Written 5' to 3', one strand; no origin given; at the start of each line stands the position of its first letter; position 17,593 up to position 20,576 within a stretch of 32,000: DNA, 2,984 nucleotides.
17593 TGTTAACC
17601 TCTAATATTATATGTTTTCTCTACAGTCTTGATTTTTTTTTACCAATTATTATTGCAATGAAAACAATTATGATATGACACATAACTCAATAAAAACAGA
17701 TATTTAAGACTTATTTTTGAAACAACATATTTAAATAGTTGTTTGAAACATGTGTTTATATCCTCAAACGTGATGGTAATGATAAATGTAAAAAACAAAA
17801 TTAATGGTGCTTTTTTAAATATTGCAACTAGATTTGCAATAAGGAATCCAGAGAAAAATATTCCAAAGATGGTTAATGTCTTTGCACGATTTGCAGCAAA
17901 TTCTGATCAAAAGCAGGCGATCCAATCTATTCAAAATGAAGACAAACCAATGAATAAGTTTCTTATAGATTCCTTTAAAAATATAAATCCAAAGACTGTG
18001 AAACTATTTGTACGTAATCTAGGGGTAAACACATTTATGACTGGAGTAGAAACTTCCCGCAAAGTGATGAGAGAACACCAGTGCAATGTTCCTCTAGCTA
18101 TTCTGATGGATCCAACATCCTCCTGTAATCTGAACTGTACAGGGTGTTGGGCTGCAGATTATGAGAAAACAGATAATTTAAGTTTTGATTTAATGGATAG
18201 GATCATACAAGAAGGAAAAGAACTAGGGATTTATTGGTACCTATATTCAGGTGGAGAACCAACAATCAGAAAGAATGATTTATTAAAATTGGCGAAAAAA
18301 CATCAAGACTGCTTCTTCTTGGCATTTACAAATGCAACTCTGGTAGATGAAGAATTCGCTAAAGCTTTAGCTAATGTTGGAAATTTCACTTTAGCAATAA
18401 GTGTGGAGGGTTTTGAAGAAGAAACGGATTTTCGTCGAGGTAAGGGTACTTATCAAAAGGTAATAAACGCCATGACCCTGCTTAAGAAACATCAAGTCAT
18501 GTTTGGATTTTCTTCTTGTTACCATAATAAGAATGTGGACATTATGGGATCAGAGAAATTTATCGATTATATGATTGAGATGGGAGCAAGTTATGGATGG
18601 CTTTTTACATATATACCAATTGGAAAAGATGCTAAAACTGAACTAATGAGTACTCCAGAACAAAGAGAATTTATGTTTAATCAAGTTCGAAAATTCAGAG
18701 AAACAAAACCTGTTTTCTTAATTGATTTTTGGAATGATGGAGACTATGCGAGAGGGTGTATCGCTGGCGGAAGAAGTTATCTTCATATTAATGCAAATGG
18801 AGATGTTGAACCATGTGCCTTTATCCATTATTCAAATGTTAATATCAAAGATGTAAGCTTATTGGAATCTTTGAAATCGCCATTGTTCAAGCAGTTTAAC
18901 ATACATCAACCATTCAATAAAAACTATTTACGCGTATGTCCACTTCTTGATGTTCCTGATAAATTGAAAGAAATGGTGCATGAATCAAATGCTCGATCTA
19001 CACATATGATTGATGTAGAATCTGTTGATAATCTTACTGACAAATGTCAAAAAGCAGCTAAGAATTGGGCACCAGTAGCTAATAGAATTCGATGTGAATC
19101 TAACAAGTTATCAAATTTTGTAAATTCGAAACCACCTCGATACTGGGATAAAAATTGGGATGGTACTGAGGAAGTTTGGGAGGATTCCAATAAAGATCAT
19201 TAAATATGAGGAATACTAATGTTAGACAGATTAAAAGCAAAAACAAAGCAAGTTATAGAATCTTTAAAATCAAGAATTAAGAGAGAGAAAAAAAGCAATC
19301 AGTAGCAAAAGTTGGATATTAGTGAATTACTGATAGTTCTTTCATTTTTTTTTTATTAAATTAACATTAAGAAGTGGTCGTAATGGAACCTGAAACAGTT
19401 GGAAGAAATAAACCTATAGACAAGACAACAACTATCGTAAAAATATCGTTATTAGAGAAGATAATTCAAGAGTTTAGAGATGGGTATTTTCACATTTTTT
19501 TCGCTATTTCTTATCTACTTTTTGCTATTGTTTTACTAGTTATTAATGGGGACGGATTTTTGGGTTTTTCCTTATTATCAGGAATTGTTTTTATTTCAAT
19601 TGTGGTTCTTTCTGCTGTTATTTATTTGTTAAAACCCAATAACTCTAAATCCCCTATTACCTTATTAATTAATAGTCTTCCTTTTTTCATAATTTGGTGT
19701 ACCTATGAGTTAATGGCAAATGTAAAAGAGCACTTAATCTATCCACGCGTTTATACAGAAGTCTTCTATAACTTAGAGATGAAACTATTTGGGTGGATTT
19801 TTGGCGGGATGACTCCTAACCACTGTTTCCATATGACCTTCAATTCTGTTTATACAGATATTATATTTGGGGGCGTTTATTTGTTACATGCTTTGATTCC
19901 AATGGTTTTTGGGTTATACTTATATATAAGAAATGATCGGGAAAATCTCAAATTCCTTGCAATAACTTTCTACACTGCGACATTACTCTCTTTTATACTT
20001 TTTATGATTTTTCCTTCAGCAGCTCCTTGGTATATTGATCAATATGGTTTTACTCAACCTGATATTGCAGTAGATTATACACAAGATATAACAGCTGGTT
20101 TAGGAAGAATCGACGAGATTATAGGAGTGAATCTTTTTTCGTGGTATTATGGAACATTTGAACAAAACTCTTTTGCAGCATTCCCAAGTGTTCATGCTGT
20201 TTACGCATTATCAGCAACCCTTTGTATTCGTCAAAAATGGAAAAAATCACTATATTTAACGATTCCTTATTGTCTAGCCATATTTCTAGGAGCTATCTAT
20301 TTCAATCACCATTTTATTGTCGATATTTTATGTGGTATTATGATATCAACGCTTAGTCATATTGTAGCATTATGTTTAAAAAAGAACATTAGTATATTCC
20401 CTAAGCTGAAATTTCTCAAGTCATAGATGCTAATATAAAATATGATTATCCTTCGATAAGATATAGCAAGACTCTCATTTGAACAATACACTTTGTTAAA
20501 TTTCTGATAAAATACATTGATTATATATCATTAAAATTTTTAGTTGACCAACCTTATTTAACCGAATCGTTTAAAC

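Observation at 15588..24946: Candidate ester/membrane-lipid remodelling locus in an archaeon: patatin + TetR | radical SAM/SPASM + Aur1-like PAP2 + PadR sensor + MMPL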

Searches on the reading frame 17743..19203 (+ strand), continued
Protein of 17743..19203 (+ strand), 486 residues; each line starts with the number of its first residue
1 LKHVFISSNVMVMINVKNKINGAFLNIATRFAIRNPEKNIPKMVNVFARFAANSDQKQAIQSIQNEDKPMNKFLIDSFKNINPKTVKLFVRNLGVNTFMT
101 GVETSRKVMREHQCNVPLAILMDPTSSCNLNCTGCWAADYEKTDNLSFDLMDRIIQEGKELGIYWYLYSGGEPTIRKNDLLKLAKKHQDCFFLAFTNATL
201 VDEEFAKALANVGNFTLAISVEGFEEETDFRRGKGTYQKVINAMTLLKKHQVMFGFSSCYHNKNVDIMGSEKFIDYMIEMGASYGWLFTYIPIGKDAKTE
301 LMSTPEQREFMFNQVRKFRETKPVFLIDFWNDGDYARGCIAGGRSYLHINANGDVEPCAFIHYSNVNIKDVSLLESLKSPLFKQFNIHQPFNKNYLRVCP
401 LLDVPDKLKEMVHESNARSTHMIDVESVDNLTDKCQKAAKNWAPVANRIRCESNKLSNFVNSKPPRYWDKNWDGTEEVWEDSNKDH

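Call 62: fold_search(model_id=the predicted structure, library=pdb)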
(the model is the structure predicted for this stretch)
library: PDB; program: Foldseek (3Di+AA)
matches with E <= 10: 500; with E <= 0.001: 222
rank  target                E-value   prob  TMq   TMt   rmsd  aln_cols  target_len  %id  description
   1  5v1s_A                2.4e-12  1.00  0.50  0.56   9.3       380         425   16  Crystal structure of Streptococcus suis SuiB bound to S-adenosylmethionine (released 2017-08-30)
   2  5v1t_A                2.6e-12  1.00  0.49  0.54   9.0       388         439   17  Crystal structure of Streptococcus suis SuiB bound to precursor peptide SuiA (released 2017-08-30)
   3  6efn                  4.2e-12  1.00  0.45  0.56   3.5       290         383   20  Structure of a RiPP maturase, SkfB (released 2018-10-24)
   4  5v1q_A                1.3e-11  1.00  0.48  0.53   9.4       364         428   16  Crystal structure of Streptococcus suis SuiB (released 2017-08-30)
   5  5v1q_B                2.0e-11  1.00  0.48  0.53   4.3       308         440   16  Crystal structure of Streptococcus suis SuiB (released 2017-08-30)
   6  4k38_A                3.6e-11  1.00  0.46  0.58   7.8       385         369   19  Native anSMEcpe with bound AdoMet and Kp18Cys peptide (released 2013-05-08)
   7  4k39_A                3.8e-11  1.00  0.45  0.59   7.8       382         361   19  Native anSMEcpe with bound AdoMet and Cp18Cys peptide (released 2013-05-08)
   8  5vsl_A                5.6e-11  1.00  0.44  0.77   3.4       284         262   19  Crystal structure of viperin with bound [4Fe-4S] cluster and S-adenosylhomocysteine (SAH) (released 2017-06-14)
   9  5v1s_B                8.9e-11  1.00  0.47  0.52   9.9       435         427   16  Crystal structure of Streptococcus suis SuiB bound to S-adenosylmethionine (released 2017-08-30)
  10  4k36_A                1.2e-10  1.00  0.43  0.53   9.0       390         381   19  His6 tagged anSMEcpe with bound AdoMet (released 2013-05-08)
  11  5vsl_B                1.4e-10  1.00  0.43  0.76   3.6       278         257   20  Crystal structure of viperin with bound [4Fe-4S] cluster and S-adenosylhomocysteine (SAH) (released 2017-06-14)
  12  9dfn                  1.5e-10  1.00  0.43  0.71   3.6       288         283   17  X-ray crystal structure of the second viperin-like enzyme from Trichoderma virens with bound CTP and SAM (released 2025-02-19)
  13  6q2p_B                1.7e-10  1.00  0.41  0.65   3.8       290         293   20  Crystal structure of mouse viperin bound to cytidine triphosphate and S-adenosylhomocysteine (released 2020-01-22)
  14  6q2p_A                2.2e-10  1.00  0.43  0.68   3.6       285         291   19  Crystal structure of mouse viperin bound to cytidine triphosphate and S-adenosylhomocysteine (released 2020-01-22)
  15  6q2q_B                2.3e-10  1.00  0.43  0.69   3.7       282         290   20  Crystal structure of mouse viperin bound to uridine triphosphate and S-adenosylhomocysteine (released 2020-01-22)
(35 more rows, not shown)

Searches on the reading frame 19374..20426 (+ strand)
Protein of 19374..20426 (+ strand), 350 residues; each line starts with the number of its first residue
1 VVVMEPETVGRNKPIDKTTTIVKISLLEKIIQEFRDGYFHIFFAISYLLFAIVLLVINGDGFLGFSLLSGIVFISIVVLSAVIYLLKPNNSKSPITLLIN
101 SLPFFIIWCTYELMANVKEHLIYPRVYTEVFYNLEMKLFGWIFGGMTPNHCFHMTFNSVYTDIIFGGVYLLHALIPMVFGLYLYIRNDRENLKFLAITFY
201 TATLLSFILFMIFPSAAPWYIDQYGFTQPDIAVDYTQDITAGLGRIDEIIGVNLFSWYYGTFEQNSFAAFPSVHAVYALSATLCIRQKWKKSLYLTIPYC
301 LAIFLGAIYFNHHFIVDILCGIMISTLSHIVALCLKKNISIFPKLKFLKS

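Call 3: search_protein_families(library=pfam, proteins=[window:19374-20426:+], max_evalue=0.01)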
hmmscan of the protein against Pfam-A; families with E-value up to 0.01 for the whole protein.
window:19374-20426:+ (350 aa): 3 families
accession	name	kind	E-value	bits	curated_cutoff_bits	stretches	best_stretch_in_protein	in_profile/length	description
PF14378.12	PAP2_3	-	1.3e-19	71.1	27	1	159-330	26-189/190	PAP2 superfamily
PF01569.27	PAP2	-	7.5e-10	39.1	27.2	1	202-336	4-125/130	PAP2 superfamily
PF09594.16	GT87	-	0.0038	17.4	25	1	174-287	111-216/237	Glycosyltransferase family 87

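Call 5: search_protein_families(library=ncbifam, proteins=[window:19374-20426:+], max_evalue=0.001)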
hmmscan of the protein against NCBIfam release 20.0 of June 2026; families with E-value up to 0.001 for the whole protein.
window:19374-20426:+ (350 aa): 1 family
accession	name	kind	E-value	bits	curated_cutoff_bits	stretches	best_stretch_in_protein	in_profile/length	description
NF052609.1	PhinosDhcerSyn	equivalog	2.4e-36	125.7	480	1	81-332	35-283/305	phosphoinositol dihydroceramide synthase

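Call 19: search_solved_structures(query=window:19374-20426:+, max_evalue=1, show_alignments=2)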
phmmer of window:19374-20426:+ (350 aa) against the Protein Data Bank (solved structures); distinct sequences matched with E-value up to 1: 2.
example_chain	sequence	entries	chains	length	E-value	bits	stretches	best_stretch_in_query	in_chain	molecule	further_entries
9vj3_A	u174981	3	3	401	5.2e-12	49.2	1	159-326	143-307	Inositol phosphorylceramide synthase catalytic subunit AUR1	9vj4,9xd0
9ivc_A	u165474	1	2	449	1.1e-11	48.2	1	158-326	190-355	Inositol phosphorylceramide synthase catalytic subunit AUR1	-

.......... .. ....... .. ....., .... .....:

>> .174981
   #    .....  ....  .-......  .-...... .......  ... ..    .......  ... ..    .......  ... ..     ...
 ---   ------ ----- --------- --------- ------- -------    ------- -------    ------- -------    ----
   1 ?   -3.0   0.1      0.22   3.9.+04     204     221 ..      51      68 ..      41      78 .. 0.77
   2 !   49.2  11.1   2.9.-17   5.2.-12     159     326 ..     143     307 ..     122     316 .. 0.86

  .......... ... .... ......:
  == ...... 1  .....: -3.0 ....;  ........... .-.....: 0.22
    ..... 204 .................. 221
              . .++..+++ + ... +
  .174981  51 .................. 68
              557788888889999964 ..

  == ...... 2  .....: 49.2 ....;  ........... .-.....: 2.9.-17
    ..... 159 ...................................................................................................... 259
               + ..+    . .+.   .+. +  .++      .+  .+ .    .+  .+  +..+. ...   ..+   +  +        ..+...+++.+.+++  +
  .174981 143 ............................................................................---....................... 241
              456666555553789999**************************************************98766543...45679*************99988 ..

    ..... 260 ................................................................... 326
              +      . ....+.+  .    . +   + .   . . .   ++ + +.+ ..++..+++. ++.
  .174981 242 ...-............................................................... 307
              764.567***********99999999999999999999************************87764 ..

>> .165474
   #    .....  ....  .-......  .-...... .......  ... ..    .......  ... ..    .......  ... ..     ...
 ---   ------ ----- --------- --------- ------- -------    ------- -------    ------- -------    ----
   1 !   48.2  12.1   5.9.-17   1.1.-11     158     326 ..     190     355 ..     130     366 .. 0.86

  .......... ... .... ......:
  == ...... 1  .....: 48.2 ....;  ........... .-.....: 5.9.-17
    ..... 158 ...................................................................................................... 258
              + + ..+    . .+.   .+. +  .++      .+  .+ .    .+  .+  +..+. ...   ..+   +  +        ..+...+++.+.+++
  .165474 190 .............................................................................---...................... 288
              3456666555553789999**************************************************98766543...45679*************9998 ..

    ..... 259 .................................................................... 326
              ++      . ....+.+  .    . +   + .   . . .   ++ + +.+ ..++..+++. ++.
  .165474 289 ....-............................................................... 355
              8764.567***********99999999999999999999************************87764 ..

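Call 36: find_homologous_proteins(query=window:19374-20426:+, max_evalue=0.00001)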
Query window:19374-20426:+ (350 aa): 25 proteins with E <= 0.00001 among 3903 candidates. Only proteins of 192 to 613 residues were searched: fused or split forms outside these lengths cannot appear, so this answer is no evidence that the protein stands alone or is whole; lengths 'longer' or 'shorter' looks for them.
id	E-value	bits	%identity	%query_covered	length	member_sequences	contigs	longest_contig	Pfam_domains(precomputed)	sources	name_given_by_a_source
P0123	9.7e-222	754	98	99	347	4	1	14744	PF01569.28,PF14378.13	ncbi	-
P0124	2.7e-152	525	67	96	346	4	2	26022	PF01569.28,PF14378.13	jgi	jgi:hypothetical protein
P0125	6.8e-151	521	68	96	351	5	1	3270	PF01569.28,PF14378.13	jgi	jgi:hypothetical protein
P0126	6.6e-150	518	66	97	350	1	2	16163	PF01569.28,PF14378.13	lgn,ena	-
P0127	2.3e-149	516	66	97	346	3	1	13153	PF01569.28,PF14378.13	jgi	-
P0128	3.0e-148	512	64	99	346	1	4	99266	PF01569.28,PF14378.13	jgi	-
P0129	3.2e-148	512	65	98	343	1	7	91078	PF01569.28,PF14378.13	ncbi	ncbi:MAG: phosphatase PAP2 family protein [Candidatus Heimdallarchaeaceae archaeon]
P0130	9.1e-146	504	64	97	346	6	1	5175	PF01569.28,PF14378.13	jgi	-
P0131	9.1e-82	294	45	83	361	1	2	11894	PF01569.28,PF14378.13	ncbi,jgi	ncbi:MAG: phosphatase PAP2 family protein [Candidatus Heimdallarchaeaceae archaeon]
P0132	3.8e-79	285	58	63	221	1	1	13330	-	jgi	jgi:hypothetical protein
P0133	2.1e-78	282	47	77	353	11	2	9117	PF01569.28,PF14378.13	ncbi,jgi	ncbi:MAG: phosphatase PAP2 family protein [Candidatus Heimdallarchaeaceae archaeon]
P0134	4.2e-72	262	39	85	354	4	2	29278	PF01569.28,PF14378.13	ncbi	ncbi:MAG: phosphatase PAP2 family protein [Candidatus Heimdallarchaeaceae archaeon]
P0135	2.7e-27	114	34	71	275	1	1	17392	PF01569.28,PF14378.13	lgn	-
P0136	1.7e-25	108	29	82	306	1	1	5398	PF14378.13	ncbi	-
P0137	5.1e-25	107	30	88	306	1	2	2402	PF14378.13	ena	-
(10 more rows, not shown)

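Call 37: find_encoding_contigs(protein=P0134, flank=8000, max_places=1)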
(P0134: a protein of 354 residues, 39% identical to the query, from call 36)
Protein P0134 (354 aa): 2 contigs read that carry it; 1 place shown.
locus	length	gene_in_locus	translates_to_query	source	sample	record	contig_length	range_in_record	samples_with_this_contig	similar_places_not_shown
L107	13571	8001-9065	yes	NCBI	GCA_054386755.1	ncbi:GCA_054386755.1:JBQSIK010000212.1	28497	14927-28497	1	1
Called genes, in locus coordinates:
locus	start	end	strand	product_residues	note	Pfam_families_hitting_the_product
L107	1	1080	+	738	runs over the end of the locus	PF03030:H_PPase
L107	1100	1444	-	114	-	-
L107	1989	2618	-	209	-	PF02734:Dak2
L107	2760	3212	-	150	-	PF07884:VKOR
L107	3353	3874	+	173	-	PF14353:CpXC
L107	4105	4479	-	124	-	PF02627:CMD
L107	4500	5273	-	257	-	PF01209:Ubie_methyltran (weak), PF13489:Methyltransf_23, PF13847:Methyltransf_31, PF08241:Methyltransf_11, PF08242:Methyltransf_12, PF13649:Methyltransf_25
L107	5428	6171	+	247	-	-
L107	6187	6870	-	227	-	-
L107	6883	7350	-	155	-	PF01980:TrmO_N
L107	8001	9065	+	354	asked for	PF14378:PAP2_3, PF01569:PAP2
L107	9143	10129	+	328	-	PF12706:Lactamase_B_2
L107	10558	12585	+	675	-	PF13428:TPR_14 (faint), PF00515:TPR_1 (faint), PF07719:TPR_2 (faint), PF13176:TPR_7 (faint), PF13181:TPR_8 (faint), PF13374:TPR_10 (faint), PF13424:TPR_12, PF17874:TPR_MalT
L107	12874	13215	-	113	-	PF01050:MannoseP_isomer, PF00190:Cupin_1, PF07883:Cupin_2, PF02311:AraC_binding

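Call 38: find_encoding_contigs(protein=P0131, flank=8000, max_places=1)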
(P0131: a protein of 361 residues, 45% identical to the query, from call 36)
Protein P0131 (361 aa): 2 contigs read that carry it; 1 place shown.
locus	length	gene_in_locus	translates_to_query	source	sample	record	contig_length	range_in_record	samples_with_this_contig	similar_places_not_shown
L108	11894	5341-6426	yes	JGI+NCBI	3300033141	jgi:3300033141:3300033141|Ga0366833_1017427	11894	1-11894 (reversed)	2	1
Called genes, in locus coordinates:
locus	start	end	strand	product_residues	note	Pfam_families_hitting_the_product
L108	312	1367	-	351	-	PF00082:Peptidase_S8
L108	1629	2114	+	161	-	-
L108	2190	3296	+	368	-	PF01047:MarR (faint), PF08279:HTH_11 (faint), PF12802:MarR_2 (faint), PF13404:HTH_AsnC-type, PF13412:HTH_24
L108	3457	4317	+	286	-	PF12146:Hydrolase_4 (faint)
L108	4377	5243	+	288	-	PF02645:DegV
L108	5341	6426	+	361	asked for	PF14378:PAP2_3, PF01569:PAP2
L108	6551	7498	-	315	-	-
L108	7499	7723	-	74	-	-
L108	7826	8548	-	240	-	PF01022:HTH_5, PF12802:MarR_2 (faint), PF12840:HTH_20 (weak), PF13412:HTH_24 (weak), PF25213:HVO_A0261_N, PF14947:HTH_45 (weak)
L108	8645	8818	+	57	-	-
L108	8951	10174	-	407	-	PF14399:BtrH_N, PF16169:DUF4872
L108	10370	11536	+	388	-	PF22612:GH113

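Call 39: find_encoding_contigs(protein=P0129, flank=8000, max_places=1)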
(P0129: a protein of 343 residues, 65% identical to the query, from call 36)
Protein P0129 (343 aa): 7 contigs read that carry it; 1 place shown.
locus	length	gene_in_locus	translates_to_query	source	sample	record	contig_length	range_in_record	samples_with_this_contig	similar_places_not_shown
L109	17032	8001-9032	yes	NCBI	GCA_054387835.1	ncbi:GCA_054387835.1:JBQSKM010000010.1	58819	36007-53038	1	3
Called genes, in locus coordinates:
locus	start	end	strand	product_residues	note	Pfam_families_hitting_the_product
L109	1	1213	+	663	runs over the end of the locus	PF05048:NosD (weak), PF13229:Beta_helix, PF05048:NosD, PF13229:Beta_helix, PF05048:NosD (weak), PF13229:Beta_helix (weak), PF05048:NosD, PF13229:Beta_helix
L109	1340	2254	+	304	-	PF02645:DegV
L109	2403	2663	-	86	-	PF00462:Glutaredoxin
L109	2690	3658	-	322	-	PF01226:Form_Nir_trans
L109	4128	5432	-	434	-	PF01734:Patatin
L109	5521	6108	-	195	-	PF00440:TetR_N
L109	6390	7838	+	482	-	PF04055:Radical_SAM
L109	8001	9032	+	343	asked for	PF14378:PAP2_3, PF01569:PAP2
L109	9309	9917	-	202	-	-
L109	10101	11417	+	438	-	PF05048:NosD, PF13229:Beta_helix, PF05048:NosD, PF13229:Beta_helix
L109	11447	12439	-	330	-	PF00561:Abhydrolase_1, PF12697:Abhydrolase_6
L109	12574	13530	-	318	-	PF01073:3Beta_HSD, PF01370:Epimerase, PF02719:Polysacc_synt_2 (weak), PF04321:RmlD_sub_bind, PF16363:GDP_Man_Dehyd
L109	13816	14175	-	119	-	PF01934:HepT-like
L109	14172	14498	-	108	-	PF01909:NTP_transf_2, PF18765:Polbeta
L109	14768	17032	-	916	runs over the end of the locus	-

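Call 40: find_encoding_contigs(protein=P0128, flank=8000, max_places=1)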
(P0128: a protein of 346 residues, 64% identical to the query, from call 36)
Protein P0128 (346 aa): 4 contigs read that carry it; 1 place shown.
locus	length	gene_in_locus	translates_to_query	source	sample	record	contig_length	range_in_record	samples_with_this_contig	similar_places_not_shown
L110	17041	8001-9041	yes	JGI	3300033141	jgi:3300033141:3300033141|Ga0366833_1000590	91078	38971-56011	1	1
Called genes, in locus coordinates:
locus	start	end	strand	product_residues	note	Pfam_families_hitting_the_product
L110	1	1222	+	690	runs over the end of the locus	PF05048:NosD (weak), PF13229:Beta_helix, PF05048:NosD, PF13229:Beta_helix, PF05048:NosD (weak), PF13229:Beta_helix, PF05048:NosD, PF13229:Beta_helix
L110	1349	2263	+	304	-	PF02645:DegV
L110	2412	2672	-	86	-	PF00462:Glutaredoxin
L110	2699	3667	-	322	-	PF01226:Form_Nir_trans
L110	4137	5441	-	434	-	PF01734:Patatin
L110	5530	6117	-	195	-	PF00440:TetR_N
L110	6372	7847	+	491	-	PF04055:Radical_SAM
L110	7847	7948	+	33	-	-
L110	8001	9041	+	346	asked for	PF14378:PAP2_3, PF01569:PAP2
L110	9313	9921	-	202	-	-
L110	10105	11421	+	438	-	PF05048:NosD, PF13229:Beta_helix, PF05048:NosD, PF13229:Beta_helix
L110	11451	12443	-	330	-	PF00561:Abhydrolase_1, PF12697:Abhydrolase_6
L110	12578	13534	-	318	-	PF01073:3Beta_HSD, PF01370:Epimerase, PF02719:Polysacc_synt_2 (weak), PF04321:RmlD_sub_bind, PF16363:GDP_Man_Dehyd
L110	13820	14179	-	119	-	PF01934:HepT-like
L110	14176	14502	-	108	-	PF01909:NTP_transf_2, PF18765:Polbeta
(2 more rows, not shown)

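Call 81: predict_structure(alignment_id=A2)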
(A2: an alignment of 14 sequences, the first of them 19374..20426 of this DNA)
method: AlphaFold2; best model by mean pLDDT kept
length: 350 residues; sequences in the alignment: 14
mean_pLDDT: 70.3   pTM: 0.73
mean pLDDT of the five models: 70.3, 69.6, 68.0, 65.8, 60.8
residues with pLDDT >= 90: 30; 70-90: 179; 50-70: 93; < 50: 48
segments of 3 or more residues with pLDDT < 50: 1-24, 222-227, 262-267, 342-350
pLDDT, mean of each block of 10 residues (from residue 1): 33 36 47 61 81 76 64 76 70 64 76 67 63 78 72 74 80 87 86 89 89 71 49 57 67 65 51 89 90 81 82 83 93 77 38
secondary structure, 60 per line:
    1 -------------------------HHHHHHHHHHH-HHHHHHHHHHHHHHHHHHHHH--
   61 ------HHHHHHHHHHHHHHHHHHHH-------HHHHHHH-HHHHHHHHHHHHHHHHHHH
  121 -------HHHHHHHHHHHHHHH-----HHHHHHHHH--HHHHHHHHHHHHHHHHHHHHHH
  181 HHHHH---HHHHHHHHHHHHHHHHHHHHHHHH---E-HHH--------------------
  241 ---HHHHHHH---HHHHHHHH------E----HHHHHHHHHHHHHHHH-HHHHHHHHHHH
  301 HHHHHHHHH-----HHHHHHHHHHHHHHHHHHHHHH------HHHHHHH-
elements in order: H26-36 H38-58 H67-86 H94-100 H102-120 H128-142 H148-156 H159-185 H189-212 H244-250 H254-261 H273-288 H290-309 H315-336 H343-349

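Call 89: fold_search(model_id=the predicted structure, library=pdb)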
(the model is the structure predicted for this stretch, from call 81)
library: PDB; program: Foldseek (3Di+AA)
matches with E <= 10: 500; with E <= 0.001: 2
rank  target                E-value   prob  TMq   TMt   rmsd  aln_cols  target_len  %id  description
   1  9vj4_A                8.4e-06  1.00  0.55  0.67   6.4       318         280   22  Structure of a membrane-bound inositol phosphorylceramide synthase and ceramide complex (released 2026-03-11)
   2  9ivc_A                1.0e-05  1.00  0.56  0.58   6.6       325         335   21  Cryo-EM structure of AbA-bound Aur1-Kei1 complex (released 2025-06-18)
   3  6ebu                  1.9e-02  1.00  0.36  0.72   5.5       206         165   16  Crystal structure of Aquifex aeolicus LpxE (released 2019-06-26)
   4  5jki                  7.9e-02  1.00  0.37  0.60   8.1       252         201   12  Crystal structure of the first transmembrane PAP2 type phosphatidylglycerolphosphate phosphatase from Bacillus subtilis (released 2017-02-22)
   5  7bcw_A                1.3e-01  0.14  0.13  0.09  20.6       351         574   12  Structure of MsbA in Salipro with ADP vanadate (released 2022-01-12)
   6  5jwy                  1.7e-01  0.99  0.36  0.46  10.8       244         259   14  Structure of lipid phosphate phosphatase PgpB complex with PE (released 2016-07-20)
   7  8bm3_A                2.2e-01  0.99  0.38  0.53  10.2       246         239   14  H207A mutant of E. coli PgpB, a PAP2 type phosphatidyl glycerol phosphate and C55-PP phosphatase, in complex with farn (released 2023-11-22)
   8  8ijq_A                3.0e-01  0.96  0.27  0.35   9.5       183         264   11  The cryo-EM structure of human sphingomyelin synthase-related protein in complex with ceramide (released 2024-02-28)
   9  8tso_A                5.0e-01  0.10  0.14  0.09  20.0       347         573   12  KDL bound, nucleotide-free MsbA in open, outward-facing conformation (released 2024-06-19)
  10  8dmm_A                5.7e-01  0.09  0.13  0.10  21.8       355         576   12  Structure of the vanadate-trapped MsbA bound to KDL (released 2022-12-14)
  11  7ph3_A                6.6e-01  0.08  0.13  0.09  21.3       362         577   12  AMP-PNP bound nanodisc reconstituted MsbA with nanobodies, spin-labeled at position A60C (released 2022-08-24)
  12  9o9d_A                6.9e-01  0.08  0.12  0.08  21.7       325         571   12  Transporter associated with antigen processing (TAP) EQ mutant bound to the viral protein bUL49.5 in the outward-facin (released 2025-09-10)
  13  8yc1_A                7.8e-01  0.77  0.27  0.38   9.8       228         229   11  Acid phosphate hydrolase from Shigella flexneri (apo) (released 2025-02-19)
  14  9qcj_B                7.8e-01  0.84  0.27  0.39   9.9       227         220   10  Crystal structure of PhoC wild type acid phosphatase (released 2026-01-14)
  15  9rcv_E                8.2e-01  0.07  0.13  0.08  22.3       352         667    8  Structure of the Human Peptide-Loading Complex Arrested by HCMV US6 (released 2025-12-03)
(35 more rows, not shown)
